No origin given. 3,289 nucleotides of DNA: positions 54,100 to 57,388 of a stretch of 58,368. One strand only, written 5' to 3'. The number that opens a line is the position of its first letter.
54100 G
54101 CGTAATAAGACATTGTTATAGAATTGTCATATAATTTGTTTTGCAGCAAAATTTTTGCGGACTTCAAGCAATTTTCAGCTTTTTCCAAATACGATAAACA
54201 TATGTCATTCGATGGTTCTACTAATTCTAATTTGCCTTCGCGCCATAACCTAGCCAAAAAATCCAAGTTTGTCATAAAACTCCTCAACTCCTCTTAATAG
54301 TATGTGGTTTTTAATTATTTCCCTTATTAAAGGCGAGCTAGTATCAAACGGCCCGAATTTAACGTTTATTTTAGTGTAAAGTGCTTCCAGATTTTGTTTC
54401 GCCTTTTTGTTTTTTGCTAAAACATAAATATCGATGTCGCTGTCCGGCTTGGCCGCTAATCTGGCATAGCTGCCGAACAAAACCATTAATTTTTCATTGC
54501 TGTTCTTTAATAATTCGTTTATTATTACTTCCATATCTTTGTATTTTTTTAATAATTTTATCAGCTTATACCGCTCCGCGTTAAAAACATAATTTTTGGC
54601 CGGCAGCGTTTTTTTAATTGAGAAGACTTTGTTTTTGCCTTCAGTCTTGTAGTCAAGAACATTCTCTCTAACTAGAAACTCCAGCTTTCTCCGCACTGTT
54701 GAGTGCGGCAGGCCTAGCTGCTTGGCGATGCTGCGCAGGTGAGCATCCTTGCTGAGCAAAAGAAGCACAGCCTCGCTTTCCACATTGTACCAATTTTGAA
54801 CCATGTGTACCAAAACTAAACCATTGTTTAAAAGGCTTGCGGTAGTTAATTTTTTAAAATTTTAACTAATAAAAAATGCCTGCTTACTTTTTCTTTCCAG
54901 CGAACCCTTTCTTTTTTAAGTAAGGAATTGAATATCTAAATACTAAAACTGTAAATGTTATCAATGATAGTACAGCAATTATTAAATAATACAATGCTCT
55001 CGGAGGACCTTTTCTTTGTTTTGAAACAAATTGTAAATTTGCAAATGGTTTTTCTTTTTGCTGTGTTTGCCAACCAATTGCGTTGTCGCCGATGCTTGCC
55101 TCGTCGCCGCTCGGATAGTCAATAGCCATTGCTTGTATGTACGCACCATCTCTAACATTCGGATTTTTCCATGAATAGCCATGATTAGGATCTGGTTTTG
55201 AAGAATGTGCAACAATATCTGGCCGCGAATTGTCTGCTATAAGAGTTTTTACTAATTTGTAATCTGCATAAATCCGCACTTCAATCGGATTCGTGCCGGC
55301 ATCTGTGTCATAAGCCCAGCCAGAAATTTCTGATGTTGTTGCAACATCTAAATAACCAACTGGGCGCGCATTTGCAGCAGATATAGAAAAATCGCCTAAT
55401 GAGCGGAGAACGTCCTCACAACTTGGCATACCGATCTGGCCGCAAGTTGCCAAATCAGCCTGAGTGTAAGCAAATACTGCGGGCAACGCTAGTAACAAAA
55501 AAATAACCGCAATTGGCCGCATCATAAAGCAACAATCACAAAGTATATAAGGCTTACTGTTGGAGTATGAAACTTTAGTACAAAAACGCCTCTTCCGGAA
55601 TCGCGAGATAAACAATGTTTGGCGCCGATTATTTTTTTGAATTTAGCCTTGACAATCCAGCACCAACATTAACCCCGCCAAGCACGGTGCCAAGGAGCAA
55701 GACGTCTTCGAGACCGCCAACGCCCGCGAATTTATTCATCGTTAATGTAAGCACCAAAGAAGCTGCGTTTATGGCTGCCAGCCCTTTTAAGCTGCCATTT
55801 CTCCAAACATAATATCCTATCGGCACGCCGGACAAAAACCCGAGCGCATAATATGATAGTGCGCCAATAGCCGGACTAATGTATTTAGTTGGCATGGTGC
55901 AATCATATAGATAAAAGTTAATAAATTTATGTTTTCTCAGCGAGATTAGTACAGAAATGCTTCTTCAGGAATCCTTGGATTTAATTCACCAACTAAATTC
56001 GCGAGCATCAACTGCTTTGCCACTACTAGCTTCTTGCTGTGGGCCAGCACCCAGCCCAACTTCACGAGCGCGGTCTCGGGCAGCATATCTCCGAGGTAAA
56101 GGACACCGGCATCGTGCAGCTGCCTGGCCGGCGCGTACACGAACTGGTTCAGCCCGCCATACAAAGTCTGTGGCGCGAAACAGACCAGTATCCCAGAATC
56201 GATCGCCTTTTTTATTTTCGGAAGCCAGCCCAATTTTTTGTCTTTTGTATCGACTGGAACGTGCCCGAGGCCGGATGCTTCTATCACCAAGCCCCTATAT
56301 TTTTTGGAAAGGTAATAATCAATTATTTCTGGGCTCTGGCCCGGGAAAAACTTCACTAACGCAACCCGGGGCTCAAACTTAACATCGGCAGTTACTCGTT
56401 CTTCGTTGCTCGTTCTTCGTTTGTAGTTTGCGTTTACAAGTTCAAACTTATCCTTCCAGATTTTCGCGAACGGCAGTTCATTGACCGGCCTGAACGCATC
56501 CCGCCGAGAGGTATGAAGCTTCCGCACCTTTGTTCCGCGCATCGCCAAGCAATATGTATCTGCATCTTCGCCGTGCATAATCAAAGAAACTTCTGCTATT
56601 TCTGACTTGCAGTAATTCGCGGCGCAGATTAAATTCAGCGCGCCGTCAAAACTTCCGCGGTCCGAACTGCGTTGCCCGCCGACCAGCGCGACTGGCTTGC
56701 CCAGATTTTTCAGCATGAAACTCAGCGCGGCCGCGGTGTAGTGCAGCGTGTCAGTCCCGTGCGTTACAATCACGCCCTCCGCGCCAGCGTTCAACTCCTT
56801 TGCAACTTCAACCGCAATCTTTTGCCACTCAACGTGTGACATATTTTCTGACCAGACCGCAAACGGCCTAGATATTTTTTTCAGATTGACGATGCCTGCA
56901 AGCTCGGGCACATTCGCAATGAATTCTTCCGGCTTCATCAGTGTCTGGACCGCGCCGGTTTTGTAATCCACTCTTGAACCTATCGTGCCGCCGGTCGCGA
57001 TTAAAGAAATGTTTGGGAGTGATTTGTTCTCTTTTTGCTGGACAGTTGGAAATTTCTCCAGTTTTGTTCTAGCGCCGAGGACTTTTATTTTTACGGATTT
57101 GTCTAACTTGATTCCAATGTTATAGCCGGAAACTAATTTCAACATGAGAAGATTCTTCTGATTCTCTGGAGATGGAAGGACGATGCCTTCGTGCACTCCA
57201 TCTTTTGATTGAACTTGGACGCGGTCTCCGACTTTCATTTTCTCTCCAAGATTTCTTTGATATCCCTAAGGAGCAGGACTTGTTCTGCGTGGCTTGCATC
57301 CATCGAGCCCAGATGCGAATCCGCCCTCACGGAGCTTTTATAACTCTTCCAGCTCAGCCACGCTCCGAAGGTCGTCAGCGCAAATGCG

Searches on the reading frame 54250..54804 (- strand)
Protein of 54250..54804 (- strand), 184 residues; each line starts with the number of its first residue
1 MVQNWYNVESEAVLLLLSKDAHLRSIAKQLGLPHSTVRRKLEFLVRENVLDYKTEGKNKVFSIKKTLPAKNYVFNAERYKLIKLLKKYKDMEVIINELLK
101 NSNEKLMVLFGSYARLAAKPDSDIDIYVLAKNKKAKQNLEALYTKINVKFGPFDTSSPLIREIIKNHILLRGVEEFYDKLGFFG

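Call 61: search_protein_families(library=pfam, proteins=[window:54250-54804:-], max_evalue=0.01)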
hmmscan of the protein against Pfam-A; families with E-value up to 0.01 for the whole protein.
window:54250-54804:- (184 aa): 7 families
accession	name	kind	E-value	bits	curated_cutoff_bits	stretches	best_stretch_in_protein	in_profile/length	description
PF18765.7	Polbeta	-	3.6e-10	40.3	26.9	1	94-149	3-58/93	Polymerase beta, Nucleotidyltransferase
PF01909.29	NTP_transf_2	-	1e-08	35.9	21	1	94-140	4-47/93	Nucleotidyltransferase domain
PF18024.7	HTH_50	-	2.1e-05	24.5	27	1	9-41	12-44/50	Helix-turn-helix domain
PF12633.13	Adenyl_cycl_N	-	0.00069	20.1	27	1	65-147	52-135/199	Adenylate cyclase NT domain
PF15861.10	partial_CstF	-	0.00088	19.5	27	0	47-70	37-60/62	Partial cleavage stimulation factor domain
PF09339.16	HTH_IclR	-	0.001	19.3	22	1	21-50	19-48/52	IclR helix-turn-helix domain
PF22600.2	MTPAP-like_central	-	0.002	18.7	27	1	88-141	26-76/139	Poly(A) RNA polymerase, mitochondrial-like, central palm domain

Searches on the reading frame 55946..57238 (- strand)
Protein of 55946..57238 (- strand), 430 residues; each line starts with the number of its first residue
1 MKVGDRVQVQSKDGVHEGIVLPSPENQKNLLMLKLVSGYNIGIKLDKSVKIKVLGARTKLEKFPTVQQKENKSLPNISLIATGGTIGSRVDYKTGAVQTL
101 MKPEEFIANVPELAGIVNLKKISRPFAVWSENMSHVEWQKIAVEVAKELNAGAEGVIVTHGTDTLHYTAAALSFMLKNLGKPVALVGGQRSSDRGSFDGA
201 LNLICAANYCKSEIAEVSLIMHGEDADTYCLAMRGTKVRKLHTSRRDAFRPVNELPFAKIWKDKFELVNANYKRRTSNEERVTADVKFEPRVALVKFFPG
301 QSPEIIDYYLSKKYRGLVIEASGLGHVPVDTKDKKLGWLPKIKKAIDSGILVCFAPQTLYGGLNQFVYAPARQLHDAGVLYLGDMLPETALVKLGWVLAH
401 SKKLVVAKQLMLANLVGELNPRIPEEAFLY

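Call 61: search_protein_families(library=pfam, proteins=[window:55946-57238:-], max_evalue=0.01)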
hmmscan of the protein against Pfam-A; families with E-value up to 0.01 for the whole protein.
window:55946-57238:- (430 aa): 3 families
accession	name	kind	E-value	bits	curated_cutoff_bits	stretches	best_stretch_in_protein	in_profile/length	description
PF00710.25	Asparaginase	-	9.1e-52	175.8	22.5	1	76-268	1-188/193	Asparaginase, N-terminal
PF17763.6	Asparaginase_C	-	9e-24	84.1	34.6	1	291-410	1-113/114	Glutaminase/Asparaginase C-terminal domain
PF18195.6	GatD_N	-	9.1e-16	57.4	25.7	1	1-54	1-54/54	GatD N-terminal domain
